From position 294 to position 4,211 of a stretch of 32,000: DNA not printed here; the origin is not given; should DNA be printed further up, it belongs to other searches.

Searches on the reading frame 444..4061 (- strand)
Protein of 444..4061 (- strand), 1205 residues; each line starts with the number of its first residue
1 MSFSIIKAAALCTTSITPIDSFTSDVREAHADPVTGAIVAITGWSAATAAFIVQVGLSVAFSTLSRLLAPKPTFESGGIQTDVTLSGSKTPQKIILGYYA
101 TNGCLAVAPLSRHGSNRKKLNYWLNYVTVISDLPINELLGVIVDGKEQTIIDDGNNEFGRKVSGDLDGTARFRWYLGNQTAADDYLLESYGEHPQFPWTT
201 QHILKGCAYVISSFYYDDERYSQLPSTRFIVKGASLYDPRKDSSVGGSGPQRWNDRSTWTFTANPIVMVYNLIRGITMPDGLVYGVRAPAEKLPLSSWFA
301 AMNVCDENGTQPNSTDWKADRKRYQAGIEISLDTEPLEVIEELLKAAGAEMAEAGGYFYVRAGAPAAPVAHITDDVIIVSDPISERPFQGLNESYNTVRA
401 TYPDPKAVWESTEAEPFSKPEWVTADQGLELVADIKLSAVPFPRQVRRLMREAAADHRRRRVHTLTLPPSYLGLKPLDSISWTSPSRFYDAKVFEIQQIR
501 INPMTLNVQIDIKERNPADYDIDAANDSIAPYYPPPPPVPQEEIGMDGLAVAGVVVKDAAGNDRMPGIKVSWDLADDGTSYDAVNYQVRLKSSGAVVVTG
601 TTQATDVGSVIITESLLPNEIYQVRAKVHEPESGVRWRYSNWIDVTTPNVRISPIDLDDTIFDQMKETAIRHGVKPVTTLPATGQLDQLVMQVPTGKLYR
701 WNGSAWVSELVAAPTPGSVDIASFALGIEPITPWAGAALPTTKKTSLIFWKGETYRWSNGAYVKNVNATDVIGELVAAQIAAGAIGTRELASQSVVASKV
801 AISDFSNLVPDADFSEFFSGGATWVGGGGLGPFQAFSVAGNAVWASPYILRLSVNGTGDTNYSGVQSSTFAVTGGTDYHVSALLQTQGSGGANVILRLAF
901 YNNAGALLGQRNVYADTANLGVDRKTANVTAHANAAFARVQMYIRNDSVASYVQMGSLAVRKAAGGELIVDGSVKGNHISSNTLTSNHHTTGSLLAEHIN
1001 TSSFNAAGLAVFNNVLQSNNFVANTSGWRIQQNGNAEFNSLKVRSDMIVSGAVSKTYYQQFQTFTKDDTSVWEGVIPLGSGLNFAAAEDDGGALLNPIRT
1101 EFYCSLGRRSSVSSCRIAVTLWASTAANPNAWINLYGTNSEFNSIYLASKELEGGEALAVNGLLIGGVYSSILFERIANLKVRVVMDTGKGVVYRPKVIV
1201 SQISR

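Call 47: find_encoding_contigs(protein=window:444-4061:-, flank=10000, max_places=2)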
Protein window:444-4061:- (1205 aa): 23 contigs read that carry it; 1 place shown.
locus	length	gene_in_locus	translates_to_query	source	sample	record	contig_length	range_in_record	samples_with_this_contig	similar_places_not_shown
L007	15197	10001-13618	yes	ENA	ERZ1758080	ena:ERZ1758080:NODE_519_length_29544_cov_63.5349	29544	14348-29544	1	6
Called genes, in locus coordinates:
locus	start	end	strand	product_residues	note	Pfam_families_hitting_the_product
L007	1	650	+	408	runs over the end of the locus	PF04860:Phage_portal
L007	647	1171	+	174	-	PF04586:Peptidase_S78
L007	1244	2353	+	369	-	PF05065:Phage_capsid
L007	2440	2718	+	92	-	PF05135:Phage_connect_1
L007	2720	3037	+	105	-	PF05521:Phage_HCP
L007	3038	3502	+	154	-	PF04883:HK97-gp10_like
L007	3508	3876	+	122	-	-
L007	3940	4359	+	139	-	PF16460:Phage_TTP_11 (weak), PF16461:Phage_TTP_12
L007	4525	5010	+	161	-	PF13392:HNH_3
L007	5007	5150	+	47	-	-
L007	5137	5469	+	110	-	-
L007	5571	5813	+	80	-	-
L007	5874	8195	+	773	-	-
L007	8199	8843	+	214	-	-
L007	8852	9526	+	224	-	-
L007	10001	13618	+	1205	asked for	PF09327:Phage_Tail_Tip (faint), PF13550:Phage-tail_3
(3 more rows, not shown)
